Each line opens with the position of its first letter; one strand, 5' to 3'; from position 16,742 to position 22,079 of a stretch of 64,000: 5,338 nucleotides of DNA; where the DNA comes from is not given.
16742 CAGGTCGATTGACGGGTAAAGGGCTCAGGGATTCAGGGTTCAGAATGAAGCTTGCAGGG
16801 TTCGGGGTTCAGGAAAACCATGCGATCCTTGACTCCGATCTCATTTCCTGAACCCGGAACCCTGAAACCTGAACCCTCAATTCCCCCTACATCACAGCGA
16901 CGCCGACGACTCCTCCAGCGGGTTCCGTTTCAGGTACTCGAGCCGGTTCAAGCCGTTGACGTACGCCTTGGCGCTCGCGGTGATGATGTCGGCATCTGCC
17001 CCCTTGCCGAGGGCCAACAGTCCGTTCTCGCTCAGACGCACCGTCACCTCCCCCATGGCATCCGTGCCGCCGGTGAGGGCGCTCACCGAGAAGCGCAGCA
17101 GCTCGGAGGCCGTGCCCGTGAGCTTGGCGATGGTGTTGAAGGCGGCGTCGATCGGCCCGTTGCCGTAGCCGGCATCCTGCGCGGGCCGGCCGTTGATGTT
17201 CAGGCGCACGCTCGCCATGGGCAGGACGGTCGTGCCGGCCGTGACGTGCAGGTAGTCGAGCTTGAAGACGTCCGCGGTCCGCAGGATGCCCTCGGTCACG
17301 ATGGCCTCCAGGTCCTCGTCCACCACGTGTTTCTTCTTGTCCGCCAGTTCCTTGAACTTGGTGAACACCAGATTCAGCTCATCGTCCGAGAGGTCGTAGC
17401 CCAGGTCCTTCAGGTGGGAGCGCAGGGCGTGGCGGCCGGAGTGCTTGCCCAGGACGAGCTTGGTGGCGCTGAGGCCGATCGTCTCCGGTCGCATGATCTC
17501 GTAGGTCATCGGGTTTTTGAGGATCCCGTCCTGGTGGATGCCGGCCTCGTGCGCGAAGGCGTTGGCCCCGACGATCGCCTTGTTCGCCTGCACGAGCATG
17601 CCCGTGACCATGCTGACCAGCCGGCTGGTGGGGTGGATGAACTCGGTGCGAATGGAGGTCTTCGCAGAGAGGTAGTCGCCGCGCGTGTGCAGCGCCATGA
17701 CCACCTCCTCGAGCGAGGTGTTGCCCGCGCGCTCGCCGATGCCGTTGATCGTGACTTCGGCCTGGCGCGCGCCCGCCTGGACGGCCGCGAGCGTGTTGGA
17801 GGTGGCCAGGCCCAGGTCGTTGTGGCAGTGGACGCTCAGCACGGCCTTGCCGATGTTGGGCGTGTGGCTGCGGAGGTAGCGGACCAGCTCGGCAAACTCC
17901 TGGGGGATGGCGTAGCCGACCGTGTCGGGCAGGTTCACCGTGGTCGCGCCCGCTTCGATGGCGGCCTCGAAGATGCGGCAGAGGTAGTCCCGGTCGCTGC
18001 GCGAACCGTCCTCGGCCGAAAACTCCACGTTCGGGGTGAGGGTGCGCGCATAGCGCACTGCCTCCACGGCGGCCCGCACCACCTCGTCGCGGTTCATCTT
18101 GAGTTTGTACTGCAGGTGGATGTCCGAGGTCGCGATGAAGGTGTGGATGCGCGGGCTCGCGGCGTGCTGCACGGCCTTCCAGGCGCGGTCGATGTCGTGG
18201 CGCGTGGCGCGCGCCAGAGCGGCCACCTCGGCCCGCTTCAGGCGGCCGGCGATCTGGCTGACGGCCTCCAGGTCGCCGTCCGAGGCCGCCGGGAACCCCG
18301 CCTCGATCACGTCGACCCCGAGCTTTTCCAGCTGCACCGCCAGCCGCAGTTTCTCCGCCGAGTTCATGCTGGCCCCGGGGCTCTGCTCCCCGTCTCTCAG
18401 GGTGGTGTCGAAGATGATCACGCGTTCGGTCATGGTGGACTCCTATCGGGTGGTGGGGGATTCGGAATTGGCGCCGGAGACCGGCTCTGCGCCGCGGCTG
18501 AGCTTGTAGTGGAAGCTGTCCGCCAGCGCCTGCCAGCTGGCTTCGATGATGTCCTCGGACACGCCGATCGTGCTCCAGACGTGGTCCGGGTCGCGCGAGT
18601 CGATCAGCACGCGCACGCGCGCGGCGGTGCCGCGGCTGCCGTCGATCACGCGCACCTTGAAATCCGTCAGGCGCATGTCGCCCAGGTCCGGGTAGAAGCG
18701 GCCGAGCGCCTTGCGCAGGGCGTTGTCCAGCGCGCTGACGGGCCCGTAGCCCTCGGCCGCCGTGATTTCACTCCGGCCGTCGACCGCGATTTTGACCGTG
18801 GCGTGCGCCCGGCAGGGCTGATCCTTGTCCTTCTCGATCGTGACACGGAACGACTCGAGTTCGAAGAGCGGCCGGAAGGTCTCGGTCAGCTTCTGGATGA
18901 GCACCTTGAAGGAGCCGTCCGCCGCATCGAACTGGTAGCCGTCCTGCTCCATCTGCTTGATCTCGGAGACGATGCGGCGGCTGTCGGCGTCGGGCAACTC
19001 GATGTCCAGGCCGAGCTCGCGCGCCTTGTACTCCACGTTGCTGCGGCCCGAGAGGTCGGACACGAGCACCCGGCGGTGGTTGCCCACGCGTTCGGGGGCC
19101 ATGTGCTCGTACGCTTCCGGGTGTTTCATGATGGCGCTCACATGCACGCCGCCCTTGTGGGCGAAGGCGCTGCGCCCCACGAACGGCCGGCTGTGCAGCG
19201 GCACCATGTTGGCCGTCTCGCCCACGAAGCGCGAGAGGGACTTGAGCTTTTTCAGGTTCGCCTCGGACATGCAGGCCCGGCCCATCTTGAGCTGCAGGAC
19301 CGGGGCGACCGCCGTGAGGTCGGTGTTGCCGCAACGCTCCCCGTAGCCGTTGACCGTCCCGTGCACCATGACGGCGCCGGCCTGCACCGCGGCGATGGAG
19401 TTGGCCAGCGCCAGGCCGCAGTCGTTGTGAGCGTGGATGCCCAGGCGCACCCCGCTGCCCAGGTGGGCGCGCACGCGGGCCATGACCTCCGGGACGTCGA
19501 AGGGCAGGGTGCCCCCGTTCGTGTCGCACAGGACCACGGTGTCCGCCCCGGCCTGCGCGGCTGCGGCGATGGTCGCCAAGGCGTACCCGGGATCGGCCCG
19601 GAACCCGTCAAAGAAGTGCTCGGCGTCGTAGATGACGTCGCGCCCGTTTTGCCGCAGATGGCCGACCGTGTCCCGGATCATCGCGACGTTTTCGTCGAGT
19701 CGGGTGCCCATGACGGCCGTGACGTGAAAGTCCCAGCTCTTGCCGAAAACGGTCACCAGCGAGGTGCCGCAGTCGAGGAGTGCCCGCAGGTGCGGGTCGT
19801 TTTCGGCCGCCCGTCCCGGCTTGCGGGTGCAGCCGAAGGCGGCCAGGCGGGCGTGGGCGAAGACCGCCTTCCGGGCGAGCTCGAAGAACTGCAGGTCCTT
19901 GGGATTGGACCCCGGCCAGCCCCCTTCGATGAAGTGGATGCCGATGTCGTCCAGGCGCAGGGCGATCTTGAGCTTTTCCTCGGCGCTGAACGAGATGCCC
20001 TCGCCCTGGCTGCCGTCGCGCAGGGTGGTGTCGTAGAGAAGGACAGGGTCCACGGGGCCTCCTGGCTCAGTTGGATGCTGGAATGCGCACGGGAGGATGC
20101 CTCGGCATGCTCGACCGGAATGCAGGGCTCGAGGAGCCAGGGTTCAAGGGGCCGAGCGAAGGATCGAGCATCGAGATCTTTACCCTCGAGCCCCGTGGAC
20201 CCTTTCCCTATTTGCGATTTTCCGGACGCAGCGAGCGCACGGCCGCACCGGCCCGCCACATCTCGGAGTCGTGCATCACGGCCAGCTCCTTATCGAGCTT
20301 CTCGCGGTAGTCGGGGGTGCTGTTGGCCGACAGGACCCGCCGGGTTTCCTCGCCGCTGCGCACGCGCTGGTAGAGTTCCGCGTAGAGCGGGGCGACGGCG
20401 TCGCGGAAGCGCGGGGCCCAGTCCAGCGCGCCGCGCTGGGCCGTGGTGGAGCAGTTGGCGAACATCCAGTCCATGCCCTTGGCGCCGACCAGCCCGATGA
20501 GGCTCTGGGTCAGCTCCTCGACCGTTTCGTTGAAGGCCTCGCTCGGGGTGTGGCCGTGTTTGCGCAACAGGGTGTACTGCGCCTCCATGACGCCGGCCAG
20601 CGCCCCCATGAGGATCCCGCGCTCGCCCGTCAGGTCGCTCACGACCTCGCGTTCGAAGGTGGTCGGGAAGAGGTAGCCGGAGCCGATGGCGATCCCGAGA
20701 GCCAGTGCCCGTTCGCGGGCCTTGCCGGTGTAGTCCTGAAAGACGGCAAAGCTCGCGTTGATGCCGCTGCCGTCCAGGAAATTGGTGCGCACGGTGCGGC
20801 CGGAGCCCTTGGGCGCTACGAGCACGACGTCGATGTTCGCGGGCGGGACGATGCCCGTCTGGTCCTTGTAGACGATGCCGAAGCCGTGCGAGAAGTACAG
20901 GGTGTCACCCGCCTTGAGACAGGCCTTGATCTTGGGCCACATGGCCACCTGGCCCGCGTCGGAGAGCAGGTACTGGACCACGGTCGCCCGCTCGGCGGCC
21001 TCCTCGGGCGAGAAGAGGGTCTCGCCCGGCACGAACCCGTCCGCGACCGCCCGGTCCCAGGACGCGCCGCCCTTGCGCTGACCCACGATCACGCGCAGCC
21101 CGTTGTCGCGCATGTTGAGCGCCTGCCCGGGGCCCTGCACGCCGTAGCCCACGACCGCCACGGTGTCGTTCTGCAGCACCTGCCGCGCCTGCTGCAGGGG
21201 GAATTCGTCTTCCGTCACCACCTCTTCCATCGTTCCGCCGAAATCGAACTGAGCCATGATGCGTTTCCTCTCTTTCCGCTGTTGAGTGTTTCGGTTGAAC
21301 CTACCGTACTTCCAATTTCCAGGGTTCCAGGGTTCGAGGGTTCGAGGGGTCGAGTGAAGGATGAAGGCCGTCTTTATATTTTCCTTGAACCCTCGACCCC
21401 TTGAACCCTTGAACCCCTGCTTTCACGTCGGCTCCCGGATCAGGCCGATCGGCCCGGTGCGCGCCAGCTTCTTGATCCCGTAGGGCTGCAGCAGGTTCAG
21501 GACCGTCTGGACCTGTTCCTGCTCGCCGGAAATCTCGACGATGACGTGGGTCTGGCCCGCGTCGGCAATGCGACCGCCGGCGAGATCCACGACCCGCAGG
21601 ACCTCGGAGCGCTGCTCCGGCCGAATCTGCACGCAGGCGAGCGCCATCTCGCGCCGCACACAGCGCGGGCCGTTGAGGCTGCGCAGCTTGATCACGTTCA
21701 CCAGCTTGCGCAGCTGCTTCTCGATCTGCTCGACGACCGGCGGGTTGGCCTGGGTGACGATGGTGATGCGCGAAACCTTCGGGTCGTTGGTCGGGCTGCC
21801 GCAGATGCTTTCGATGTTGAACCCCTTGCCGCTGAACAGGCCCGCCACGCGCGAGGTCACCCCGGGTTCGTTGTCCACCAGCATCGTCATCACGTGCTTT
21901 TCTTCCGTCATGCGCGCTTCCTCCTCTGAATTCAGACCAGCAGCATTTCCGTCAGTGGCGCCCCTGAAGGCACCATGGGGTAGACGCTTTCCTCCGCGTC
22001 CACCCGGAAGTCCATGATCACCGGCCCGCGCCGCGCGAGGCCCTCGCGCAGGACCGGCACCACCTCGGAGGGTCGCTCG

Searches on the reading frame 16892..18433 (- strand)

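Call 58: search_protein_families(library=ncbifam, max_evalue=1e-10, proteins=[window:16892-18433:-])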
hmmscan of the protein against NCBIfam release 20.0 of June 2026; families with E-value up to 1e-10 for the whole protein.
window:16892-18433:- (513 aa): 19 families
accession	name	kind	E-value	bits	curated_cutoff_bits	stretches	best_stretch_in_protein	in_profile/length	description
NF002086.0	PRK00915.1-3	equivalog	2.5e-235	781.8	532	1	2-503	4-506/516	2-isopropylmalate synthase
NF002087.0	PRK00915.1-4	equivalog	1.6e-226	752.8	729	1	2-502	4-506/516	2-isopropylmalate synthase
TIGR00973.1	leuA_bact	equivalog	1.7e-217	722.8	598.7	1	4-496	1-494/494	2-isopropylmalate synthase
NF002088.0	PRK00915.1-5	equivalog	4.6e-198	658.9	697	1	3-503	2-503/514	2-isopropylmalate synthase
NF002084.0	PRK00915.1-1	equivalog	3e-187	623.3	748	1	1-498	1-499/523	2-isopropylmalate synthase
NF002085.0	PRK00915.1-2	subfamily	1.2e-158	529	517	1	2-500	11-501/504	2-isopropylmalate synthase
TIGR02090.1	LEU1_arch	subfamily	2e-132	441.7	484.75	1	5-379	1-363/363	isopropylmalate/citramalate/homocitrate synthases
NF041069.1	IPMS_Sufob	equivalog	2e-131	438.7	600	1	6-381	2-367/371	isopropylmalate synthase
TIGR02660.1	nifV_homocitr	equivalog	1.6e-97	327.1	462.9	1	5-377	2-363/365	homocitrate synthase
TIGR02146.1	LysS_fung_arch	equivalog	6.4e-89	298.6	413.55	1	7-361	1-343/344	homocitrate synthase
NF042434.1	IPMS_Lepto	equivalog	8.4e-80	268.5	500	1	3-367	4-373/374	2-isopropylmalate synthase LeuA2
TIGR00977.1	citramal_synth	equivalog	8.9e-68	228.9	450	1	5-438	2-448/526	citramalate synthase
NF042433.1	CitmalDyn_Leptosp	equivalog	1.8e-64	218.2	950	1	3-452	6-458/514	(R)-citramalate synthase CimA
NF002991.1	PRK03739.1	subfamily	5e-51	174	455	1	9-307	31-341/550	2-isopropylmalate synthase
TIGR00970.1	leuA_yeast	equivalog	1.7e-40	139.2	697.4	1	9-307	31-344/564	2-isopropylmalate synthase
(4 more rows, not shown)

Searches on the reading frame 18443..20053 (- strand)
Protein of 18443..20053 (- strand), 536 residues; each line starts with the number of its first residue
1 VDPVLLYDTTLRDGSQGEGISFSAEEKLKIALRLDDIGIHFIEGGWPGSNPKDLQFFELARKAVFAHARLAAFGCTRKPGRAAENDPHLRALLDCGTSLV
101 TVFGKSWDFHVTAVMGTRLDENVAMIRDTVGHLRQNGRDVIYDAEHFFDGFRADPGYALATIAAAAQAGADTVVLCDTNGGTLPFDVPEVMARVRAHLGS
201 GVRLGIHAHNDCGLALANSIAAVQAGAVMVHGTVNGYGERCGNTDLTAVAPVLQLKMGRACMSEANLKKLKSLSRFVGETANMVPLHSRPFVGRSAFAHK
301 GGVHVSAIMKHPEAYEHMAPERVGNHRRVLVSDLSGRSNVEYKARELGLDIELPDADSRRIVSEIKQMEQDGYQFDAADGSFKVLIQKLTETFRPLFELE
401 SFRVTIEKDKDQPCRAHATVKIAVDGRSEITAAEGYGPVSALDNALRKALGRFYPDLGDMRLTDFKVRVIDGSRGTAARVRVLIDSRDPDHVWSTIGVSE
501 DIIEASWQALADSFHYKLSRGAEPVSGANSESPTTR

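Call 58: search_protein_families(library=ncbifam, max_evalue=1e-10, proteins=[window:18443-20053:-])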
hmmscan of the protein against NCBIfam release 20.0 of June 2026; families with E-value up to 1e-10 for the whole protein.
window:18443-20053:- (536 aa): 18 families
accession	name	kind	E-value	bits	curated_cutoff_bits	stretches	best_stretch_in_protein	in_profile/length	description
TIGR00977.1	citramal_synth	equivalog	8.5e-216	717.3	450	1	4-521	2-520/526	citramalate synthase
NF002085.0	PRK00915.1-2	subfamily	6.1e-87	292.5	517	1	3-516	13-498/504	2-isopropylmalate synthase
NF002086.0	PRK00915.1-3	equivalog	1.5e-77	261.3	532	1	3-513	6-497/516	2-isopropylmalate synthase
TIGR00973.1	leuA_bact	equivalog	2.5e-71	240.6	598.7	1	4-512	2-491/494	2-isopropylmalate synthase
TIGR02090.1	LEU1_arch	subfamily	4.7e-71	239.8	484.75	1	4-376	1-355/363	isopropylmalate/citramalate/homocitrate synthases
NF002088.0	PRK00915.1-5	equivalog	4.6e-70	236.6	697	1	3-512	3-493/514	2-isopropylmalate synthase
TIGR02146.1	LysS_fung_arch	equivalog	2.8e-66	224.1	413.55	1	7-366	2-343/344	homocitrate synthase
NF002087.0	PRK00915.1-4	equivalog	2.6e-65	220.9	729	1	2-513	5-498/516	2-isopropylmalate synthase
TIGR02660.1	nifV_homocitr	equivalog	1.4e-64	218.7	462.9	1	4-369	2-349/365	homocitrate synthase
NF002084.0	PRK00915.1-1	equivalog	2e-63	214.8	748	1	3-513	4-495/523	2-isopropylmalate synthase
NF041069.1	IPMS_Sufob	equivalog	1.1e-62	212.5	600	1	6-379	3-360/371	isopropylmalate synthase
NF042433.1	CitmalDyn_Leptosp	equivalog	1.6e-35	122.7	950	1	6-506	10-499/514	(R)-citramalate synthase CimA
NF042434.1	IPMS_Lepto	equivalog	1.5e-34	119.6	500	1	4-368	6-369/374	2-isopropylmalate synthase LeuA2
NF002991.1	PRK03739.1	subfamily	3.8e-24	85.3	455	1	202-512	235-546/550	2-isopropylmalate synthase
NF006049.0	PRK08195.1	subfamily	1e-23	84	229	1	3-255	7-247/344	4-hyroxy-2-oxovalerate/4-hydroxy-2-oxopentanoic acid aldolase,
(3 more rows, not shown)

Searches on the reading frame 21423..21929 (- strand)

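Call 8: search_protein_families(library=ncbifam, proteins=[window:21423-21929:-])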
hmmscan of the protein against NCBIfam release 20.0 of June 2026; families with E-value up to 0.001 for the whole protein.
window:21423-21929:- (168 aa): 5 families
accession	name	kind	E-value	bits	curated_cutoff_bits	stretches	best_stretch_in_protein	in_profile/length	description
NF008864.0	PRK11895.1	equivalog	1.6e-51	174.2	119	1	10-166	2-158/164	acetolactate synthase small subunit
TIGR00119.1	acolac_sm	equivalog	1.4e-49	168.1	56.9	1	11-166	2-157/158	acetolactate synthase small subunit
NF006036.0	PRK08178.1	equivalog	4.6e-13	49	128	1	5-85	8-87/102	acetolactate synthase small subunit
NF005233.0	PRK06737.1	equivalog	2.4e-06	27.6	102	1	12-83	3-74/76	ACT domain-containing protein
NF008362.0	PRK11152.1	equivalog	0.00029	20.7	68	0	11-84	3-75/85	acetolactate synthase 2 small subunit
